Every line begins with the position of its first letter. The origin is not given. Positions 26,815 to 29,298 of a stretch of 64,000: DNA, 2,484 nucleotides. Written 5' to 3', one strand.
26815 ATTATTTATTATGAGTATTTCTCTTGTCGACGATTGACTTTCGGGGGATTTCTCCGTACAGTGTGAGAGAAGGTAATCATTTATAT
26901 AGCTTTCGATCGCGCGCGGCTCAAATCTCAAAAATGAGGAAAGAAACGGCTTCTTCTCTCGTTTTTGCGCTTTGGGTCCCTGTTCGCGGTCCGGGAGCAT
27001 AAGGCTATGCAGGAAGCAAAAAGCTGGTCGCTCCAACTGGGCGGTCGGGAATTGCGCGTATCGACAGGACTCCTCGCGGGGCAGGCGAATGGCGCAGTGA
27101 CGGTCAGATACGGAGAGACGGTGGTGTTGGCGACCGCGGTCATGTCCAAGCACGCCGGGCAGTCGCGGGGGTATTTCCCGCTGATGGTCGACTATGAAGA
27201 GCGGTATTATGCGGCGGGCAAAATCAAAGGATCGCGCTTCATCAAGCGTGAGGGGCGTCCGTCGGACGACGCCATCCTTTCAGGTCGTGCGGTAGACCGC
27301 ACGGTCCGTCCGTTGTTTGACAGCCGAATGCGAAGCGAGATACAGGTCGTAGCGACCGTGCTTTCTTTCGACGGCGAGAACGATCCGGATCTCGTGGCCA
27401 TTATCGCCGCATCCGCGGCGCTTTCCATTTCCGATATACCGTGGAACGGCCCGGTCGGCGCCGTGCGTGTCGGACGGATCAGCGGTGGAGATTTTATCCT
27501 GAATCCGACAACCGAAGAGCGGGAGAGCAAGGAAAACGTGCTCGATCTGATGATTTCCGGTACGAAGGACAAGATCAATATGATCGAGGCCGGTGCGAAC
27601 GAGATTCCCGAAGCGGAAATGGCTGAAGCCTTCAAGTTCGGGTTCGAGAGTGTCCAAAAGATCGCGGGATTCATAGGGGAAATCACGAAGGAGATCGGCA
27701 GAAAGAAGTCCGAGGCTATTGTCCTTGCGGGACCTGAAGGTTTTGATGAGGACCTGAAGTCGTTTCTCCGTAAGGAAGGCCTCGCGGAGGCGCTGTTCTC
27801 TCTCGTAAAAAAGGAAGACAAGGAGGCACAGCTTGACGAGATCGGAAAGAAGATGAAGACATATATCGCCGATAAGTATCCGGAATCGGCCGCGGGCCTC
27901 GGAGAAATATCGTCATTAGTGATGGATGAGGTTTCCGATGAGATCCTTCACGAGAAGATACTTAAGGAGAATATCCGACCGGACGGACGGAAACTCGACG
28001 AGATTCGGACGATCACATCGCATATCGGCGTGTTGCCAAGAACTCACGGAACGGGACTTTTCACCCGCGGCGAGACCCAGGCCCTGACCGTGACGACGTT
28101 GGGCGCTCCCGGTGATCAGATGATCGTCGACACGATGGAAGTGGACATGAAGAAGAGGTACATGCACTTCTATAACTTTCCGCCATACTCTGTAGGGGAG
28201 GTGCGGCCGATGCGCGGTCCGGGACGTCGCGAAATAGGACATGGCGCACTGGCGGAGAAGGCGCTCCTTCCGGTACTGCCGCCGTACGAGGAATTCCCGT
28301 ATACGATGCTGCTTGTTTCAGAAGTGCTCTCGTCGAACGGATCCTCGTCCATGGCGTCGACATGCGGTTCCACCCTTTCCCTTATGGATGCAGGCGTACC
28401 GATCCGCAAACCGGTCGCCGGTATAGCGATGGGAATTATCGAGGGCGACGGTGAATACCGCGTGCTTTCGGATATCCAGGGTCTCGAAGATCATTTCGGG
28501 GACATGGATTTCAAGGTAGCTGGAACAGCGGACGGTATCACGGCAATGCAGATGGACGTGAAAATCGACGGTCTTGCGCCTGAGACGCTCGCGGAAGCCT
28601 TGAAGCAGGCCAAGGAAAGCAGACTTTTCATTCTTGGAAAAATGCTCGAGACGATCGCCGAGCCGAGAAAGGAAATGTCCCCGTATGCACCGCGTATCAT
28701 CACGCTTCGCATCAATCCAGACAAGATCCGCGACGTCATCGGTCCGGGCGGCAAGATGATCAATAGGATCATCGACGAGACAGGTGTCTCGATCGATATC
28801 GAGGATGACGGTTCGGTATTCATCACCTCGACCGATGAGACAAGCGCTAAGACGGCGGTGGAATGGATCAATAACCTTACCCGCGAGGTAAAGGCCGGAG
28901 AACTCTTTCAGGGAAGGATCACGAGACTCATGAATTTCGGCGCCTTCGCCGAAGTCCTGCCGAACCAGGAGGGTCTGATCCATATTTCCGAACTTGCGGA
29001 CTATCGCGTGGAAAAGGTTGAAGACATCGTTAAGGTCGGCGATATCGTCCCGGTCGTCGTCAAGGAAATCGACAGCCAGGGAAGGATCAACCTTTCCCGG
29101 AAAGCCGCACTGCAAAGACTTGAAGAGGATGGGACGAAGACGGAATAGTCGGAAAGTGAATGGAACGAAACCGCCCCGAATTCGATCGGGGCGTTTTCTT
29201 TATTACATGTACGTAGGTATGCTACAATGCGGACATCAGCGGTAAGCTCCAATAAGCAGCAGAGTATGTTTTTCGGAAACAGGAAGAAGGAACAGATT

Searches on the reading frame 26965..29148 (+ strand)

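Call 8: search_protein_families(library=pfam, proteins=[window:26965-29148:+])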
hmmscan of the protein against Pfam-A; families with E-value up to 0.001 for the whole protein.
window:26965-29148:+ (727 aa): 6 families
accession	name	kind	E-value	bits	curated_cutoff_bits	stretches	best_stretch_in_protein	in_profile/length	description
PF01138.27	RNase_PH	-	1.1e-50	171.8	25.5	2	27-159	2-130/130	3' exoribonuclease family, domain 1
PF03725.20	RNase_PH_C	-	1.1e-23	83.4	20.8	2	162-228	1-66/67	3' exoribonuclease family, domain 2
PF00575.29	S1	-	1.7e-18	67.2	22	1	642-713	2-74/74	S1 RNA binding domain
PF00013.35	KH_1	-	3.2e-11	43.3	21.5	1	579-636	2-65/66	KH domain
PF03726.19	PNPase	-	2.1e-06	28.5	24.6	1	274-343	15-81/81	Polyribonucleotide nucleotidyltransferase, RNA binding domain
PF22675.2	KH-I_KHDC4-BBP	-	1.2e-05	25.5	30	1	588-626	8-46/76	KHDC4/BBP-like, KH-domain type I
